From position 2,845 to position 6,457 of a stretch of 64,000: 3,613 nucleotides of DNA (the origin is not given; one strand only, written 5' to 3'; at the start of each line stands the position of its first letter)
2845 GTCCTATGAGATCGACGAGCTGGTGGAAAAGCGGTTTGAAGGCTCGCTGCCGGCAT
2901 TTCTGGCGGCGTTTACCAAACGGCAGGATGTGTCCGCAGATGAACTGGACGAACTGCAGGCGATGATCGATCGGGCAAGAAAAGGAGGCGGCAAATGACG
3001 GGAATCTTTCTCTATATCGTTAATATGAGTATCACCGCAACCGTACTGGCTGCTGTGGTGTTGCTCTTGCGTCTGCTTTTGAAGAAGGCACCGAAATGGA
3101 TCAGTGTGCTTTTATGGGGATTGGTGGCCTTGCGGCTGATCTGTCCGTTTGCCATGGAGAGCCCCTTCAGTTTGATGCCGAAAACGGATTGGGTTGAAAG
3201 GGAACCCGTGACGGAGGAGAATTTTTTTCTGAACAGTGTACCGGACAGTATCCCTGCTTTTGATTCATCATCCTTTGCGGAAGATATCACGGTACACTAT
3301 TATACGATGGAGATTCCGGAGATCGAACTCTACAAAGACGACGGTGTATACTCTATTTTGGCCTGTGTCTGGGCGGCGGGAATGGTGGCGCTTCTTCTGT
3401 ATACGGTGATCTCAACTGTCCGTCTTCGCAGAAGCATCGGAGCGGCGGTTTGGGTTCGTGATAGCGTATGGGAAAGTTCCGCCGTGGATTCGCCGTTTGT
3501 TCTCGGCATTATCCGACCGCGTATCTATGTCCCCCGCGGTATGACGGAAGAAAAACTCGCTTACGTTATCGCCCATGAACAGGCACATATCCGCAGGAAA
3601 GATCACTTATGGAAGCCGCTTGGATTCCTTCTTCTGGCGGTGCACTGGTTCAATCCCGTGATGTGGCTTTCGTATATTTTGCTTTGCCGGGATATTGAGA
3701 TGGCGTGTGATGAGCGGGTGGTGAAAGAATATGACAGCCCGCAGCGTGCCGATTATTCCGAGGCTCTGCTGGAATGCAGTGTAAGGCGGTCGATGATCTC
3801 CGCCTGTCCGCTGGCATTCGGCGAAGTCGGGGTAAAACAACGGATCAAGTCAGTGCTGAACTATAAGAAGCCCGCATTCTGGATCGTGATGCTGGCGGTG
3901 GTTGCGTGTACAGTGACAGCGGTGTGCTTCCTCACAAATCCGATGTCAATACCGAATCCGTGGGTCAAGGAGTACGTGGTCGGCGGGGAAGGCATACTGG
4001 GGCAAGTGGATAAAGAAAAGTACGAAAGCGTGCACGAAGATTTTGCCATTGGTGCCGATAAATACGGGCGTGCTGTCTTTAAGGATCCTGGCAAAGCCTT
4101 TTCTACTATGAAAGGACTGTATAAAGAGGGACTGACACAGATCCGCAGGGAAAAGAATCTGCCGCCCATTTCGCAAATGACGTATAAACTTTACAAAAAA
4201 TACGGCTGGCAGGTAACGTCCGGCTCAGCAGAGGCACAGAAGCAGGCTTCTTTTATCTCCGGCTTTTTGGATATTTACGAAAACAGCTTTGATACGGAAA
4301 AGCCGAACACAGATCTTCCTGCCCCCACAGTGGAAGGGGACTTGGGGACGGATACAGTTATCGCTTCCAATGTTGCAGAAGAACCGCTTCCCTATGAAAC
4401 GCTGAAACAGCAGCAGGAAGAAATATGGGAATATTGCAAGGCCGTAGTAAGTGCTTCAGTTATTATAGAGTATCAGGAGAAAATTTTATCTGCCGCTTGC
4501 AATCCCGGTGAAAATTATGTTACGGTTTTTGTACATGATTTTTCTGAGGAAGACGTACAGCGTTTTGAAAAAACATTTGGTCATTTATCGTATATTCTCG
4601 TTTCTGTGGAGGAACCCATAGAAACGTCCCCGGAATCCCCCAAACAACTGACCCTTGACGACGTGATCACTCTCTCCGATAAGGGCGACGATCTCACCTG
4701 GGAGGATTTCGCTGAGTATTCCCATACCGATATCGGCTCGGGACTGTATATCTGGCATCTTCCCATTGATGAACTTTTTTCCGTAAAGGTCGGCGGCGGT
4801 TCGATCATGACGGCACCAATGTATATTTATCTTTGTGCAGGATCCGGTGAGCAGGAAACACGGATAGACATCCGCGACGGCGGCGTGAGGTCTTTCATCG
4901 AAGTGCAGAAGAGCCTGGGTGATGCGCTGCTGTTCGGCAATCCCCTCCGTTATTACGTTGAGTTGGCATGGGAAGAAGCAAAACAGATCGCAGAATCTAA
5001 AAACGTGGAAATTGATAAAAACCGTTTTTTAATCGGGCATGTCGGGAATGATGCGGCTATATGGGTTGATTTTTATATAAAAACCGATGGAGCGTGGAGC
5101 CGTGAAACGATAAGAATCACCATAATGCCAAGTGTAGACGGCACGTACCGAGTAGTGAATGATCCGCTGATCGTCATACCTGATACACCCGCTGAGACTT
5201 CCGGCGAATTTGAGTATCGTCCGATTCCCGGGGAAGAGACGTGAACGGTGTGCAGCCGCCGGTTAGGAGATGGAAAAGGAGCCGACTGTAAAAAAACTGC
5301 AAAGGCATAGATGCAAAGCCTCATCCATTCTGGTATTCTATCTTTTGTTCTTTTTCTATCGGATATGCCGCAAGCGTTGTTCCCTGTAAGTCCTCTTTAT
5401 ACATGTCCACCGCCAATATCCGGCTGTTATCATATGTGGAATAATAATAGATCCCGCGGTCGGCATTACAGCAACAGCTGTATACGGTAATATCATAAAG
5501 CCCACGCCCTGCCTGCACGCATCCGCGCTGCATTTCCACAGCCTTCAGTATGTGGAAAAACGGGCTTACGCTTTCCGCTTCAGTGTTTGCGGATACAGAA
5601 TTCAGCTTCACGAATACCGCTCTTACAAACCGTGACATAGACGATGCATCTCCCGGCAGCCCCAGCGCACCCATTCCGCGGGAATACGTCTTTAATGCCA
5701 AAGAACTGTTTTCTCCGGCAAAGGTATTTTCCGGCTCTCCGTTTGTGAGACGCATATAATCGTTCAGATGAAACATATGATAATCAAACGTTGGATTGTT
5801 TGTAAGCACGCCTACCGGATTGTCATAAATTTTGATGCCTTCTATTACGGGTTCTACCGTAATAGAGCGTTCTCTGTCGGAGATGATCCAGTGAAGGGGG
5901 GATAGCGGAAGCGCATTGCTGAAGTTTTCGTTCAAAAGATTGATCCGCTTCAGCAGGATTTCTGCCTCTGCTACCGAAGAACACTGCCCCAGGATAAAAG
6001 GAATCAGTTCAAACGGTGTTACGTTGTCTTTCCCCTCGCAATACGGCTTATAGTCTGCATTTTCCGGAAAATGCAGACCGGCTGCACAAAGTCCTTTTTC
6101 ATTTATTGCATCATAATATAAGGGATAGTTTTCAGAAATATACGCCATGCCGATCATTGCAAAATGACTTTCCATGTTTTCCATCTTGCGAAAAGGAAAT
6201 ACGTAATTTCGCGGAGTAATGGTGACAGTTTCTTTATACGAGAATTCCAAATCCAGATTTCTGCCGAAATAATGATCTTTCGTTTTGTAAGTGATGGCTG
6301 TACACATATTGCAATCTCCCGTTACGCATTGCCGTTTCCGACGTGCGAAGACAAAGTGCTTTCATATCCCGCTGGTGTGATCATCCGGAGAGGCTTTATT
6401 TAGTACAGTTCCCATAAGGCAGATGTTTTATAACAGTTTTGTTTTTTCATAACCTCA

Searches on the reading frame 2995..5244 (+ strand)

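Call 104: search_protein_families(library=pfam, proteins=[window:2995-5244:+], max_evalue=0.001)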
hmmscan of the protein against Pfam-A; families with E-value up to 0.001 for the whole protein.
window:2995-5244:+ (749 aa): 1 family
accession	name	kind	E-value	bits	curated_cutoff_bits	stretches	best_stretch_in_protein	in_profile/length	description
PF05569.17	Peptidase_M56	-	4.9e-48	164.2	31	1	8-286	3-295/296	BlaR1 peptidase M56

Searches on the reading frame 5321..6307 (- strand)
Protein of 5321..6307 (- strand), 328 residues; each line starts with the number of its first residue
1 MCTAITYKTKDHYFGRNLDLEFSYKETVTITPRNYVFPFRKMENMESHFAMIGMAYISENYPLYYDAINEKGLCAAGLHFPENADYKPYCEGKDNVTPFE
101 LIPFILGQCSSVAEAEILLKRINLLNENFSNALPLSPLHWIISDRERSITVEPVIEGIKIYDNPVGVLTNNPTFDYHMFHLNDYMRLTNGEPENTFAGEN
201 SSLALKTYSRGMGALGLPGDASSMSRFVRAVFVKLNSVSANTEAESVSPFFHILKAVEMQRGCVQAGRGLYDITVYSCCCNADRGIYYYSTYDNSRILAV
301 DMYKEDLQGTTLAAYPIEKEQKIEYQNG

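Call 104: search_protein_families(library=pfam, proteins=[window:5321-6307:-], max_evalue=0.001)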
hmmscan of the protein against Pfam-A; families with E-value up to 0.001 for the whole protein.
window:5321-6307:- (328 aa): 1 family
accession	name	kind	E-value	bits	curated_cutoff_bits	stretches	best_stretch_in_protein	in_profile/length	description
PF02275.23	CBAH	-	1.6e-97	327.4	20.4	1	2-312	1-313/316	Linear amide C-N hydrolases, choloylglycine hydrolase family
